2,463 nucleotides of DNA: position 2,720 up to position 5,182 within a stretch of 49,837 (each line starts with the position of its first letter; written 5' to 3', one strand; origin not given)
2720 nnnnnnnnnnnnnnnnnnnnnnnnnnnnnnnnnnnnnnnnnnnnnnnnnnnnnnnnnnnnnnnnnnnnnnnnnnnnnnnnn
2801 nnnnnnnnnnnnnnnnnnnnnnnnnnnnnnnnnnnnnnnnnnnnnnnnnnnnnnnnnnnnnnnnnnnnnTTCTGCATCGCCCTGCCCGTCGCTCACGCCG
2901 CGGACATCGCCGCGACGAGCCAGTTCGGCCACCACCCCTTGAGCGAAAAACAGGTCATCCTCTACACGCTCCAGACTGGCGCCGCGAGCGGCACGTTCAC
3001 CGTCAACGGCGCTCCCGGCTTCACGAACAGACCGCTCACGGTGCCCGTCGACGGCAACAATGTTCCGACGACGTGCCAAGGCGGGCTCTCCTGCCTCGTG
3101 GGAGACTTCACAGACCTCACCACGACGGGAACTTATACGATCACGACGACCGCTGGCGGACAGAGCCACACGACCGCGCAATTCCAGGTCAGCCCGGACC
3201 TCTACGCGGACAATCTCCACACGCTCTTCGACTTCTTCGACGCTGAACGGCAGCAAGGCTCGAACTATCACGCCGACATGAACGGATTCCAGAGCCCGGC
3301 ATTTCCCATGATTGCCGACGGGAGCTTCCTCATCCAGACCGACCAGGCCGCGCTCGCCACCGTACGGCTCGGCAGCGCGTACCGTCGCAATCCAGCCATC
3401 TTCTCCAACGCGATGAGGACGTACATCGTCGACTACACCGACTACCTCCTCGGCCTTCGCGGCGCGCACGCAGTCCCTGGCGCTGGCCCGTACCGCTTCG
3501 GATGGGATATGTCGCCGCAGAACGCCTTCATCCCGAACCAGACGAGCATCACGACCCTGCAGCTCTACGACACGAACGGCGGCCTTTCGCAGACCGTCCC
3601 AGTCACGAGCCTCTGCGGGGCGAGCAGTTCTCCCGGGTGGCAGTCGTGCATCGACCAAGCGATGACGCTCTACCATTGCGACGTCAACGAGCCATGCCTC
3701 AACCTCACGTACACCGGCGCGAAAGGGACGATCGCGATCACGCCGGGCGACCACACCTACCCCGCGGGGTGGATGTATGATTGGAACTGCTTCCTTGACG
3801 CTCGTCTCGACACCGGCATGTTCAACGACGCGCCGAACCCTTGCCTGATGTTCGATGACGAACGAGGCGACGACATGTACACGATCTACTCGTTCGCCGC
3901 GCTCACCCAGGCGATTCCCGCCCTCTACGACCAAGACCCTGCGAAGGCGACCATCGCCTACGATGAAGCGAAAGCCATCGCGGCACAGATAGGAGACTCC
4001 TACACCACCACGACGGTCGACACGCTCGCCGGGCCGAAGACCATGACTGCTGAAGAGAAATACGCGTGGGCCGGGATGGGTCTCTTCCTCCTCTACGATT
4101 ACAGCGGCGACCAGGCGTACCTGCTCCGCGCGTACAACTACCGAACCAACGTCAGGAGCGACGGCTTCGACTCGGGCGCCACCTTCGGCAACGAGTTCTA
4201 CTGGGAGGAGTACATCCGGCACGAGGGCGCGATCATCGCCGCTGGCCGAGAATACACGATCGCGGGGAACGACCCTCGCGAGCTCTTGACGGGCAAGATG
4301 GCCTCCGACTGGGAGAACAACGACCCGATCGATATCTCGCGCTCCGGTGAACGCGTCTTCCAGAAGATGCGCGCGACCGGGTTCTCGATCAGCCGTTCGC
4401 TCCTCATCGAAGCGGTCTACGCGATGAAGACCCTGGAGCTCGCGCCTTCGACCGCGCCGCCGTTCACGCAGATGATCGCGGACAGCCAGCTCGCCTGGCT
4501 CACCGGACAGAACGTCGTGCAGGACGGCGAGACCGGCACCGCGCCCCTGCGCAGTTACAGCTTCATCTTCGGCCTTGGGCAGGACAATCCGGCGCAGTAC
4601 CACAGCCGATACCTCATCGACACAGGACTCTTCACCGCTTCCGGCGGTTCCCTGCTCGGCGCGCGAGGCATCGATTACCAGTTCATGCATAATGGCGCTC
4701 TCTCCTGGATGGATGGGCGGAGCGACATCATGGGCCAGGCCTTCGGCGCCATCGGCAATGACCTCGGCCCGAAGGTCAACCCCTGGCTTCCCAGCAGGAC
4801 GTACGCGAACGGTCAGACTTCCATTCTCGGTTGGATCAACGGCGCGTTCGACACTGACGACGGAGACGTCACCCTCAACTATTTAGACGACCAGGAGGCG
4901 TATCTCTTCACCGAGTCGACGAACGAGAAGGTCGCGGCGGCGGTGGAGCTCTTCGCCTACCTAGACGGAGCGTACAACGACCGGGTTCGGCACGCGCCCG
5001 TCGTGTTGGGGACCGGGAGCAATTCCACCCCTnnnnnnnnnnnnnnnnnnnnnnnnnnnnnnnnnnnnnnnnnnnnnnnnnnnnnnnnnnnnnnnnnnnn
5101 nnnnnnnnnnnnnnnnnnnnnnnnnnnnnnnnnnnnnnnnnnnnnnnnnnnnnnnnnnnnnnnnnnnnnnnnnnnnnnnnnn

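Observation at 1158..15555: Archaeal-type beta-glucan (cellulose-like) synthesis and remodelling cluster combined with a three-component GtrB/GtrA/YfhO-type glycosylation module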

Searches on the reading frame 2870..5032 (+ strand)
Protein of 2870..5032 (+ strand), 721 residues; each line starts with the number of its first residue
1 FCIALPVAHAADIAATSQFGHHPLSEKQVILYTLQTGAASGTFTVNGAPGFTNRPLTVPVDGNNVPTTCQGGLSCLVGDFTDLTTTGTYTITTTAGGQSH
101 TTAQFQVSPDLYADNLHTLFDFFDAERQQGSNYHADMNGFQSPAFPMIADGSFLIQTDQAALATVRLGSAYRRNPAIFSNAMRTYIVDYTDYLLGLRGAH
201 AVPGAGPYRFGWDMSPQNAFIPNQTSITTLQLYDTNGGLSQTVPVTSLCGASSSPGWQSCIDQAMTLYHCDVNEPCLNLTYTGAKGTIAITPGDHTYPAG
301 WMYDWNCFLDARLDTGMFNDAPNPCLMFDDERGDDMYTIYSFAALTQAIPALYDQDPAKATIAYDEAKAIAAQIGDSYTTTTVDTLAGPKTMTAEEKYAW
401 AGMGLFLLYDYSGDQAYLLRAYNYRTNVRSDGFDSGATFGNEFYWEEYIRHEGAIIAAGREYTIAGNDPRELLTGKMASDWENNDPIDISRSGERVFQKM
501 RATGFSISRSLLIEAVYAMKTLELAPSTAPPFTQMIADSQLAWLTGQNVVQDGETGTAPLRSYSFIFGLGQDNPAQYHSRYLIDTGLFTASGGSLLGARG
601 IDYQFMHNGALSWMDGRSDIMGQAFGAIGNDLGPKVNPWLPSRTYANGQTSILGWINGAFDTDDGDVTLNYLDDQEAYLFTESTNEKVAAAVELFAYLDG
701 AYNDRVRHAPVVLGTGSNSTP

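Call 17: search_protein_families(library=pfam, proteins=[window:2873-5032:+], max_evalue=10)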
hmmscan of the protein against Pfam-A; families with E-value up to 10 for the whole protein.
window:2873-5032:+ (720 aa): 1 family
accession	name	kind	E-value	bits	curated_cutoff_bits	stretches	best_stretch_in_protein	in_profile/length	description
PF02927.20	CelD_N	-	0.0023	19.1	24.6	1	16-93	9-82/86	Cellulase N-terminal ig-like domain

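Call 25: find_homologous_proteins(query=window:2870-5032:+, max_evalue=0.001)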
Query window:2870-5032:+ (721 aa): 16 proteins with E <= 0.001 among 8000 candidates.
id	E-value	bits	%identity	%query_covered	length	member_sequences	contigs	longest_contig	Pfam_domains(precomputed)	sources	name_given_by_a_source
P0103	2.5e-171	590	43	99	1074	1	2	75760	PF00759.26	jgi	jgi:hypothetical protein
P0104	5.8e-161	556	42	98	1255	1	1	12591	PF00801.27,PF08308.18,PF13620.13,PF02927.21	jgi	jgi:hypothetical protein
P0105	3.0e-159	550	42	100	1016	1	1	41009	PF08308.18,PF02927.21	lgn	-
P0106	9.5e-159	548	42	91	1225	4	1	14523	PF00759.26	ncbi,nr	ncbi:MAG TPA: hypothetical protein VI564_06475, partial [Candidatus Nanoarchaeia archaeon]|nr:hypoth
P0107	6.8e-155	536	42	97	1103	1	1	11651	PF00801.27,PF11617.14,PF18911.7,PF02927.21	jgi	jgi:hypothetical protein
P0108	5.2e-154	533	42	98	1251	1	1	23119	PF00801.27,PF18911.7,PF02927.21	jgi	jgi:hypothetical protein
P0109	1.1e-151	525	42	96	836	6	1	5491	PF08308.18,PF02927.21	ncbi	ncbi:hypothetical protein COT47_02905, partial [Candidatus Woesearchaeota archaeon CG08_land_8_20_14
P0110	5.1e-149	516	41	99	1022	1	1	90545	PF02927.21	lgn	-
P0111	1.7e-144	501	39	99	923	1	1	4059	PF02927.21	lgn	-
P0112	3.8e-144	500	40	99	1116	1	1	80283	PF00801.27,PF11617.14,PF18911.7,PF02927.21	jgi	jgi:hypothetical protein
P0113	1.2e-130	455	38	90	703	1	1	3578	PF00759.26,PF02927.21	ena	-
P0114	6.4e-126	440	38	97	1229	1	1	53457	PF00801.27,PF13948.12,PF18911.7,PF02927.21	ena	-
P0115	7.1e-120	420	42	75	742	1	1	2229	PF13715.13,PF08308.18,PF13620.13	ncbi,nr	ncbi:carboxypeptidase regulatory-like domain-containing protein, partial [Candidatus Woesearchaeota 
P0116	8.3e-100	353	37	73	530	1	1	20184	PF02927.21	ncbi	-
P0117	1.7e-78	283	45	45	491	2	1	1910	PF04138.21,PF02927.21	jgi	jgi:putative flippase GtrA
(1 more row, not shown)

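Call 28: search_protein_families(library=pfam, alignment_id=A2, max_evalue=0.01)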
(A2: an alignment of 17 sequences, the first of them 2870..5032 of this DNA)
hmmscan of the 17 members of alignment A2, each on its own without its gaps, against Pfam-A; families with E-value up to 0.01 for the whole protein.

A. member 1, window:2870-5032:+ (721 aa): 1 family
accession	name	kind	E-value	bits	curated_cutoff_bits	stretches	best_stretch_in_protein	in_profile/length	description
PF02927.20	CelD_N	-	0.0023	19.1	24.6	1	17-94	9-82/86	Cellulase N-terminal ig-like domain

B. families by the number of members that match (of 17 scanned): 11 families
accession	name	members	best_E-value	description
PF02927.20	CelD_N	15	3.1e-14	Cellulase N-terminal ig-like domain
PF00801.26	PKD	6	4.5e-22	PKD domain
PF18911.6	PKD_4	6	7.2e-22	PKD domain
PF08308.17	PEGA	4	2.2e-26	PEGA domain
PF11617.13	Cu-binding_MopE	2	6.7e-23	Putative metal-binding motif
PF13620.12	CarboxypepD_reg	2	6.3e-10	Carboxypeptidase regulatory-like domain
PF13715.12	CarbopepD_reg_2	2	7.3e-07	CarboxypepD_reg-like domain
PF13948.11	DUF4215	1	9.1e-45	Domain of unknown function (DUF4215)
PF04138.20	GtrA_DPMS_TM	1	1.8e-25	GtrA/DPMS, transmembrane domain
PF00759.25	Glyco_hydro_9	1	1.9e-05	Glycosyl hydrolase family 9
PF06194.16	Phage_Orf51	1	0.0015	Phage Conserved Open Reading Frame 51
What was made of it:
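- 2918..4987 (+): g2 aa ~206-895: CelD_N Ig-like domain followed by a divergent GH9-fold (alpha/alpha)6 domain with large beta-rich insertions. PF00759 appears in precomputed annotation of 3 homologues and in 1/17 in my scan (calls 25, 28).
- On Glycoside hydrolase family 9 (g2 aa ~300-895): CelD_N is found in 15/17 homologues (call 28).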

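Call 52: predict_structure(alignment_id=A2)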
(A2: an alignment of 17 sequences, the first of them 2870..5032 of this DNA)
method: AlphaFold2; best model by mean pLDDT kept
length: 721 residues; sequences in the alignment: 17
mean_pLDDT: 74.6   pTM: 0.81
mean pLDDT of the five models: 74.6, 71.2, 69.4, 66.3, 65.9
residues with pLDDT >= 90: 203; 70-90: 283; 50-70: 108; < 50: 127
segments of 3 or more residues with pLDDT < 50: 1-10, 142-154, 377-389, 483-489, 495-506, 551-558, 566-582, 640-643, 649-683, 716-721
pLDDT, mean of each block of 10 residues (from residue 1): 39 76 90 68 92 87 69 79 94 86 88 78 59 55 44 63 91 90 82 87 87 89 94 89 95 92 88 91 88 85 73 63 78 79 95 92 92 62 38 80 95 93 86 69 93 96 90 80 47 45 50 84 88 79 65 46 50 40 66 74 85 89 82 64 49 34 27 33 63 92 91 61 47
secondary structure, 60 per line:
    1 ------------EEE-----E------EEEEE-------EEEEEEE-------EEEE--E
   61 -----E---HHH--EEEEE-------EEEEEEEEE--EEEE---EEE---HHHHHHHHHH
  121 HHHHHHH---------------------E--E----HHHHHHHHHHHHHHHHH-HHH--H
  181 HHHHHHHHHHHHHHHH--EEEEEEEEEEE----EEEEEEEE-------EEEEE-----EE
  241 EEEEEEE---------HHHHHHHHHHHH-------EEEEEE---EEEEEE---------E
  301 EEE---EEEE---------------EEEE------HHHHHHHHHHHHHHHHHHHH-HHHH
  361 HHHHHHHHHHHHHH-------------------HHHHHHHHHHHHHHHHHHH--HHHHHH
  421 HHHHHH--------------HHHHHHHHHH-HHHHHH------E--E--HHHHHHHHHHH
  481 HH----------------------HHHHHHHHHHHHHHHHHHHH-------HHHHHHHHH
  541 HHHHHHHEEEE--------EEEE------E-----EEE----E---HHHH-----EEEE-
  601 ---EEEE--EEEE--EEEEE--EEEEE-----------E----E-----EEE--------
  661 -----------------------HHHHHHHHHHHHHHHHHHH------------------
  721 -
elements in order (helices of 4 or more, strands of 3 or more residues): E13-15 E28-32 E40-46 E54-57 E75-79 E87-95 E98-101 E105-107 H111-127 H157-173 H180-196 E199-209 E214-221 E229-233 E239-247 H257-268 E276-281 E285-290 E300-303 E307-310 E326-329 H336-355 H357-374 H394-412 H415-426 H441-450 H452-457 H470-482 H505-524 H532-547 E548-551 E560-563 E576-578 H587-590 E596-599 E604-607 E610-613 E616-620 E623-627 E650-652 H684-702
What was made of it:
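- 2918..4987 (+): AF2 model: pLDDT 74.6, pTM 0.81 (call 52).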

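Call 54: fold_search(model_id=the predicted structure, library=pdb)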
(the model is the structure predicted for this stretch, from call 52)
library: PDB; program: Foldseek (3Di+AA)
matches with E <= 10: 1754; with E <= 0.001: 33
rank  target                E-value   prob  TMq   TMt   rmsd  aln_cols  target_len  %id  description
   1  3x17_A                1.7e-12  1.00  0.44  0.56  10.2       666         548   14  Crystal structure of metagenome-derived glycoside hydrolase family 9 endoglucanase (released 2015-01-21)
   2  5e2j_A                2.3e-12  1.00  0.43  0.57  11.5       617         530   15  Crystal structure of single mutant thermostable endoglucanase (D468A) from Alicyclobacillus acidocaldarius (released 2016-02-03)
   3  5e2j_B                5.2e-12  1.00  0.42  0.55   9.5       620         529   14  Crystal structure of single mutant thermostable endoglucanase (D468A) from Alicyclobacillus acidocaldarius (released 2016-02-03)
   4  3ez8                  3.7e-11  1.00  0.44  0.58   8.1       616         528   14  Crystal Structure of endoglucanase Cel9A from the thermoacidophilic Alicyclobacillus acidocaldarius (released 2009-08-04)
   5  3rx5_A                5.0e-11  1.00  0.43  0.57   8.1       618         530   15  structure of AaCel9A in complex with cellotriose-like isofagomine (released 2011-08-24)
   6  1ut9                  1.0e-10  1.00  0.41  0.48  15.7       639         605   13  Structural Basis for the Exocellulase Activity of the Cellobiohydrolase CbhA from C. thermocellum (released 2004-02-12)
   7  1clc                  4.0e-10  1.00  0.45  0.58  12.5       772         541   10  THREE-DIMENSIONAL STRUCTURE OF ENDOGLUCANASE D AT 1.9 ANGSTROMS RESOLUTION (released 1995-06-03)
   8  4cj0_A                1.3e-09  1.00  0.44  0.57  12.5       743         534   11  Crystal structure of CelD in complex with affitin E12 (released 2014-05-21)
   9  5u0h                  2.7e-09  1.00  0.43  0.55   8.8       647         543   14  Crystal structure of GH family 9 endoglucanase J30 (released 2018-05-30)
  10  5u2o                  3.7e-09  1.00  0.41  0.52  10.2       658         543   13  Crystal structure of Zn-binding triple mutant of GH family 9 endoglucanase J30 (released 2018-05-30)
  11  4cj1_A                4.2e-09  1.00  0.43  0.55  12.5       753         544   11  Crystal structure of CelD in complex with affitin H3 (released 2014-05-21)
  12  1rq5_A                7.0e-09  1.00  0.40  0.47  16.3       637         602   12  Structural Basis for the Exocellulase Activity of the Cellobiohydrolase CbhA from C. thermocellum (released 2004-03-30)
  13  6gdt_A                5.2e-08  1.00  0.42  0.52  14.4       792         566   11  Crystal structure of exo-glucosidase/glucosaminidase VC0615 from Vibrio Cholerae (released 2018-08-15)
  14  1ia6                  6.0e-06  1.00  0.35  0.55  10.8       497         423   13  CRYSTAL STRUCTURE OF THE CELLULASE CEL9M OF C. CELLULOLYTICUM (released 2002-10-30)
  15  2yik                  6.0e-06  1.00  0.36  0.50  14.7       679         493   13  Catalytic domain of Clostridium thermocellum CelT (released 2012-02-29)
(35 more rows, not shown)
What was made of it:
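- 2918..4987 (+): Foldseek top 16 hits are all GH9, E from 1.7e-12 to 2e-5 (call 54).
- On Glycoside hydrolase family 9 (g2 aa ~300-895): The Foldseek top 16 hits are all GH9 (3x17, AaCel9A, CbhA, CelD), E from 1.7e-12 to 2e-5 (call 54).
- Checked: Its 190-910 region folds as Ig+GH9; the top 16 PDB hits are all GH9, the best at 1.7e-12 (calls 52, 54).
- From established CAZy knowledge, GH8 includes chitosanases, licheninases and xylanases, and GH9 includes exo-glucosaminidases; VC0615 is among the fold hits (call 54).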

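Call 56: search_solved_structures(query=A2, max_evalue=1, show_alignments=2)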
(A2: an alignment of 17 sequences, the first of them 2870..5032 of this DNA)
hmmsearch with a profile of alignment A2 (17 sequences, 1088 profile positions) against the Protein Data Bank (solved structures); distinct sequences matched with E-value up to 1: 20.
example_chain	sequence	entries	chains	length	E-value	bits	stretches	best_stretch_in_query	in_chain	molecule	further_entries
4cj0_A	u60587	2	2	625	4e-05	25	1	30-127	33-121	ENDOGLUCANASE D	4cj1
1clc_A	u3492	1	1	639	4.1e-05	25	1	30-127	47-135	ENDOGLUCANASE CELD; EC: 3.2.1.4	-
2y72_A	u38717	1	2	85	0.0057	17.9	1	1035-1085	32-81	COLLAGENASE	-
4jrw_A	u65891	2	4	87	0.006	17.8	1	1035-1085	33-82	Collagenase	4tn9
4aqo_A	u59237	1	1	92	0.0068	17.7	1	1035-1085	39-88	COLLAGENASE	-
1l0q_A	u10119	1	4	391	0.0084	17.4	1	848-1087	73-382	Surface layer protein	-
3x17_B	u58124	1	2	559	0.017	16.3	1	27-117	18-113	Endoglucanase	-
4u6t_A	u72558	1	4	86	0.029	15.6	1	1036-1080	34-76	ColH protein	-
4u7k_A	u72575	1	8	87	0.029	15.6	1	1036-1080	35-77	ColH protein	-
6gdt_A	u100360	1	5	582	0.031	15.5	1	91-137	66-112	Endoglucanase-related protein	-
3h7l_A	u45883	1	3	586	0.033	15.4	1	28-136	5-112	ENDOGLUCANASE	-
3ez8_A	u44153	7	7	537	0.035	15.3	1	88-135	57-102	Cellulase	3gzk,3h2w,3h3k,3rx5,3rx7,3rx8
5e2j_A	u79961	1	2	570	0.038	15.2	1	88-135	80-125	Endoglucanase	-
1wgo_A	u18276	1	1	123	0.071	14.3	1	1020-1087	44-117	VPS10 domain-containing receptor SorCS2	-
6aem_A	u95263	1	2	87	0.081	14.1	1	1031-1087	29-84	PKD domain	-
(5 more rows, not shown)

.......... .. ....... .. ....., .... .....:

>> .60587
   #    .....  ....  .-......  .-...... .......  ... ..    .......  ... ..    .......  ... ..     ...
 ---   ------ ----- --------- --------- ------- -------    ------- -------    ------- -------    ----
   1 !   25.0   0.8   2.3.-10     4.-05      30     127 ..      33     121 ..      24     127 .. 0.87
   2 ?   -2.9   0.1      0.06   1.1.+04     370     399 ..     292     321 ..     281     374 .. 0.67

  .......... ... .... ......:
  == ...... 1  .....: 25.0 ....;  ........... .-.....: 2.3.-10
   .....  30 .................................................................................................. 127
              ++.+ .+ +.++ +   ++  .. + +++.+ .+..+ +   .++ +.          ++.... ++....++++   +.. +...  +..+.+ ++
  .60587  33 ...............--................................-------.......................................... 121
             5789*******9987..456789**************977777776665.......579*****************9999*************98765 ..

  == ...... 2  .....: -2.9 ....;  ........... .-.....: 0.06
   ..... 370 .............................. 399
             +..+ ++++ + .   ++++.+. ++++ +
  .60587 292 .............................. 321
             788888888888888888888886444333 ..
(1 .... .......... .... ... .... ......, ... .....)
